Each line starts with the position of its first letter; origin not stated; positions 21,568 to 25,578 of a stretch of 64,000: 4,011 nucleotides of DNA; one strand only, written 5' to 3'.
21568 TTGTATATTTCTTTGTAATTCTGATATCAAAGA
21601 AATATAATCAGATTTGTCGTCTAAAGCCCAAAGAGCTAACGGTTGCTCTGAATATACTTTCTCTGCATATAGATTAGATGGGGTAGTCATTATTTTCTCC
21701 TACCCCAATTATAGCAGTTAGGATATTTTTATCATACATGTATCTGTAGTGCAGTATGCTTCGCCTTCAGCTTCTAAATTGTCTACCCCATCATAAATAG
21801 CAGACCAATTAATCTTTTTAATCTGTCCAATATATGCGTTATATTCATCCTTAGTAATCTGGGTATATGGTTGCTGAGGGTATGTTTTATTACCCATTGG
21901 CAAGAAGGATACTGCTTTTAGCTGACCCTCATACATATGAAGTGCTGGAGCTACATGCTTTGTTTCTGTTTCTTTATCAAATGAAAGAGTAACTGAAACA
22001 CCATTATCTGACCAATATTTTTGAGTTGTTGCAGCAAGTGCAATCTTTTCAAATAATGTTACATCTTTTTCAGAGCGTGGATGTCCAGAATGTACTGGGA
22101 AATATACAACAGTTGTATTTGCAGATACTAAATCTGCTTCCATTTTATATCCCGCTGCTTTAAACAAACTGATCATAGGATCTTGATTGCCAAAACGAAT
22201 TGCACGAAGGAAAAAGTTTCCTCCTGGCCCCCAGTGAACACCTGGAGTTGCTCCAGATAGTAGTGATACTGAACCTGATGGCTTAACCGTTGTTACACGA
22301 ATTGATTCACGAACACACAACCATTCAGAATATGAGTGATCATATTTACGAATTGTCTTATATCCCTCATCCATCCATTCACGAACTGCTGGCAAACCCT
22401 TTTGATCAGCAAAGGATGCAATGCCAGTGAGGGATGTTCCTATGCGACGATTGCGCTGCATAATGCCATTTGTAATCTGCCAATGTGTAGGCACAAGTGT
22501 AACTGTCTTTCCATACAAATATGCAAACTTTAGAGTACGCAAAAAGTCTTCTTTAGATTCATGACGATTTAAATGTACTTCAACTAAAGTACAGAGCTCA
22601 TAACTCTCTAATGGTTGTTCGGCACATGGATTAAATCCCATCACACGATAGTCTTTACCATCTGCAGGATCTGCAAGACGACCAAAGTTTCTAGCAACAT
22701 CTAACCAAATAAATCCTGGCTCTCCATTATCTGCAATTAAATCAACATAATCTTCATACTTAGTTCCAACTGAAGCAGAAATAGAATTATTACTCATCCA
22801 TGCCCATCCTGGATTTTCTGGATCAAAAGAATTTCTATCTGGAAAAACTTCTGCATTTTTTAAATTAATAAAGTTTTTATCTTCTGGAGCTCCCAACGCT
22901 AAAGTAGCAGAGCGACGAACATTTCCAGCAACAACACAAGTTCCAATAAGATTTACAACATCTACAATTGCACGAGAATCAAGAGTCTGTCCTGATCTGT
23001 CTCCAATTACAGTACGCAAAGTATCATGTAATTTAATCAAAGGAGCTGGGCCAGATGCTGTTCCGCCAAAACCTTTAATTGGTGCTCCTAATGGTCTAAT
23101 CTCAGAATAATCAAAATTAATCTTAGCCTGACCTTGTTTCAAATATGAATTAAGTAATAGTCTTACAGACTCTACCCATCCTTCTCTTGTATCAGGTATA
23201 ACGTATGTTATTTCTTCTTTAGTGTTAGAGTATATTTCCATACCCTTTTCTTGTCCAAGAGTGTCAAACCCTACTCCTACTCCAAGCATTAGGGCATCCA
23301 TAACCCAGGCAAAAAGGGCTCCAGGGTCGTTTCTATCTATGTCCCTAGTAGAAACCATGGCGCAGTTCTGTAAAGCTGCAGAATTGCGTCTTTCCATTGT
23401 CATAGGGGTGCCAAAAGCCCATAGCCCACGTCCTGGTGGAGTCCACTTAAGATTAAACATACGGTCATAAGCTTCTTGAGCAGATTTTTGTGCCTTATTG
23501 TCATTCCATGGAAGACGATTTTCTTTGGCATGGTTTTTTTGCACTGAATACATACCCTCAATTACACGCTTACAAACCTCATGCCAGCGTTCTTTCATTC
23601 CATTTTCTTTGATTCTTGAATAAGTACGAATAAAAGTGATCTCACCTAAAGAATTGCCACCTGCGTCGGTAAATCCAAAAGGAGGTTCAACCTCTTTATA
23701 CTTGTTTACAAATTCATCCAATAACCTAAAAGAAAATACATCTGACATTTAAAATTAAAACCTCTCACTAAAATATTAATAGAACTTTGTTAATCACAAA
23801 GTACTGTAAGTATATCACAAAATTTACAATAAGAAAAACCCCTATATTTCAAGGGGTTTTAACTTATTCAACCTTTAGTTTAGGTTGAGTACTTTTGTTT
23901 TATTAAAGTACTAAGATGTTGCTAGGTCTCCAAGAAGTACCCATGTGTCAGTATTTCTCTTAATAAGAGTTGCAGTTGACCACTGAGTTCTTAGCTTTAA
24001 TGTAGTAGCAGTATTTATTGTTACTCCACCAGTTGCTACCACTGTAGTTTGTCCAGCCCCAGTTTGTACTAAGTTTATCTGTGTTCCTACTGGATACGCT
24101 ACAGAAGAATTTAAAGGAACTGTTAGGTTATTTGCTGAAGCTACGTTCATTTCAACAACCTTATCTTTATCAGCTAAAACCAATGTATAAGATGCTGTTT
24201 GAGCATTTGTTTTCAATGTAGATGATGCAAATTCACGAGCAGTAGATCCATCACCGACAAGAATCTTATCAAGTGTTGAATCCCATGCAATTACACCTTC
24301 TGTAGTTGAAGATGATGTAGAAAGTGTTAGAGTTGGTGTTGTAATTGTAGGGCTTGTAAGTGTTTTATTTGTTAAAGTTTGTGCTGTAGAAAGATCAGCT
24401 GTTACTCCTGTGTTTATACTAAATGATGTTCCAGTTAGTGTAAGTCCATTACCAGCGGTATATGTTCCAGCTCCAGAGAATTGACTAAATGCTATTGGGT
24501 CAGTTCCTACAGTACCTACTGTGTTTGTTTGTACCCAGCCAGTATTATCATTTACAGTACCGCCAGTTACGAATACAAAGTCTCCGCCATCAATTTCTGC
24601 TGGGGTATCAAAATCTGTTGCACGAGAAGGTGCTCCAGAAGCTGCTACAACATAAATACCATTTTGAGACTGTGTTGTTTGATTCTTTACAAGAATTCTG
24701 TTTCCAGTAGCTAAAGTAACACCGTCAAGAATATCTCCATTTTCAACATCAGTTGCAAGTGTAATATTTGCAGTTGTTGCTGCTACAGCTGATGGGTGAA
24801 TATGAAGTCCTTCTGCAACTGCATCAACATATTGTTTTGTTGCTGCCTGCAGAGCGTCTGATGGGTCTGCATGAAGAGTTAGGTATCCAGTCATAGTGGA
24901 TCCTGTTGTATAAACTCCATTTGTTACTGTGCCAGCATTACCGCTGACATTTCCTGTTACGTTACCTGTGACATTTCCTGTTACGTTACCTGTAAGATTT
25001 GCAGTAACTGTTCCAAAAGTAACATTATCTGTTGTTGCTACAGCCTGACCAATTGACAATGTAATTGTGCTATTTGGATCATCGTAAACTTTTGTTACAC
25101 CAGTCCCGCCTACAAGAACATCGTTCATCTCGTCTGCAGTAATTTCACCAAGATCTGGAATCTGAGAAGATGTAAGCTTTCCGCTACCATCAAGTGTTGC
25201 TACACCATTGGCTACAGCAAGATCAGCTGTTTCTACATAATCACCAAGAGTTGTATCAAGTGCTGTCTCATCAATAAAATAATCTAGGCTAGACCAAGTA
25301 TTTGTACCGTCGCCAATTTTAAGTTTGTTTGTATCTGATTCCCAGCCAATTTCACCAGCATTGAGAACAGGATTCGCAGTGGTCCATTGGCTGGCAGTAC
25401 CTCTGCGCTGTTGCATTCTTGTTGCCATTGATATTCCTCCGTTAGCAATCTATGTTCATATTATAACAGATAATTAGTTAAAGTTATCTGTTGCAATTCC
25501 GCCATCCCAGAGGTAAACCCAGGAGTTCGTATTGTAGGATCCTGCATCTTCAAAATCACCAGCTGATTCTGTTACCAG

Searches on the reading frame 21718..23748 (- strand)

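Call 10: search_protein_families(library=phrogs, proteins=[window:21718-23748:-])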
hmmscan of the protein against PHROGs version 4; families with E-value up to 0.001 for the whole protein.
window:21718-23748:- (676 aa): 2 families
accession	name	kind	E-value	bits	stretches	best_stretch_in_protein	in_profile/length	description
phrog_367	-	DNA, RNA and nucleotide metabolism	5.5e-146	488.6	1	6-674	2-697/701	ribonucleotide reductase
phrog_84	-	DNA, RNA and nucleotide metabolism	3.5e-07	29.7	0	212-243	310-342/975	ribonucleoside-diphosphate reductase large subunit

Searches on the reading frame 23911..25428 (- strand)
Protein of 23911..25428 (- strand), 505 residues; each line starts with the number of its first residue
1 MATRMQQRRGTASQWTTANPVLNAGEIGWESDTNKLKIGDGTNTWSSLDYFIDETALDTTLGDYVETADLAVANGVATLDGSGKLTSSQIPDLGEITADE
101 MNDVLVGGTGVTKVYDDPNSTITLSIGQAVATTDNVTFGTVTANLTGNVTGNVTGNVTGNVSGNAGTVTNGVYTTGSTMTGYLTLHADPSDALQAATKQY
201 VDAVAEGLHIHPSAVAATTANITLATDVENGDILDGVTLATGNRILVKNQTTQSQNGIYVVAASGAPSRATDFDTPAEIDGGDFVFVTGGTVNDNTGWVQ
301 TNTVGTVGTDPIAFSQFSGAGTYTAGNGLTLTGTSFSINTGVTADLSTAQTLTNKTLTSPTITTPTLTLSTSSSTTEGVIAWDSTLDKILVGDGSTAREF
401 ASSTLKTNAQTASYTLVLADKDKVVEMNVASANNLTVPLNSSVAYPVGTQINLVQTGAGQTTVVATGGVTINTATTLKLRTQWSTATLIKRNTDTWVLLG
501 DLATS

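Call 10: search_protein_families(library=phrogs, proteins=[window:23911-25428:-])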
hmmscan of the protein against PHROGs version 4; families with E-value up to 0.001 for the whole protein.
window:23911-25428:- (505 aa): 24 families
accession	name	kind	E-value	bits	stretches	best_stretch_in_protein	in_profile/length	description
phrog_27782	-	unknown function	2e-34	120.3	1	182-379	136-336/644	-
phrog_30390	-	unknown function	5e-32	112.2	2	222-380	537-711/766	-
phrog_2647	-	head and packaging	6.2e-26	92.3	1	182-361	85-276/336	head decoration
phrog_21978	-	unknown function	2.1e-17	64.7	1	381-503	126-218/220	-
phrog_18179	-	head and packaging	1.5e-16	61.7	1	78-504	111-482/482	virion structural protein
phrog_38417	-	other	6e-16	59.6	1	5-62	4-61/312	hyaluronidase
phrog_16867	-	unknown function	8e-16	58.7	1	213-327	77-187/631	-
phrog_11518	-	tail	1.4e-15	57.7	1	182-479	135-382/812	tail fiber protein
phrog_697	-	head and packaging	4.5e-15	55.1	1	1-50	1-50/2079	structural protein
phrog_24595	-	head and packaging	1.3e-14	55.3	1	192-373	30-200/325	virion structural protein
phrog_27786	-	tail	1.8e-14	54.2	1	6-114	8-115/729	tail spike protein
phrog_24580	-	tail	5.8e-14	52.9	1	5-60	4-59/292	tail fiber protein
phrog_8780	-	tail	9e-14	51.6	1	310-502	559-755/755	minor tail protein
phrog_6049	-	tail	9.3e-14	52.7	1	4-198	10-200/337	tail fiber protein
phrog_19976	-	tail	3.1e-13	50.7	1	2-59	7-69/256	tail assembly protein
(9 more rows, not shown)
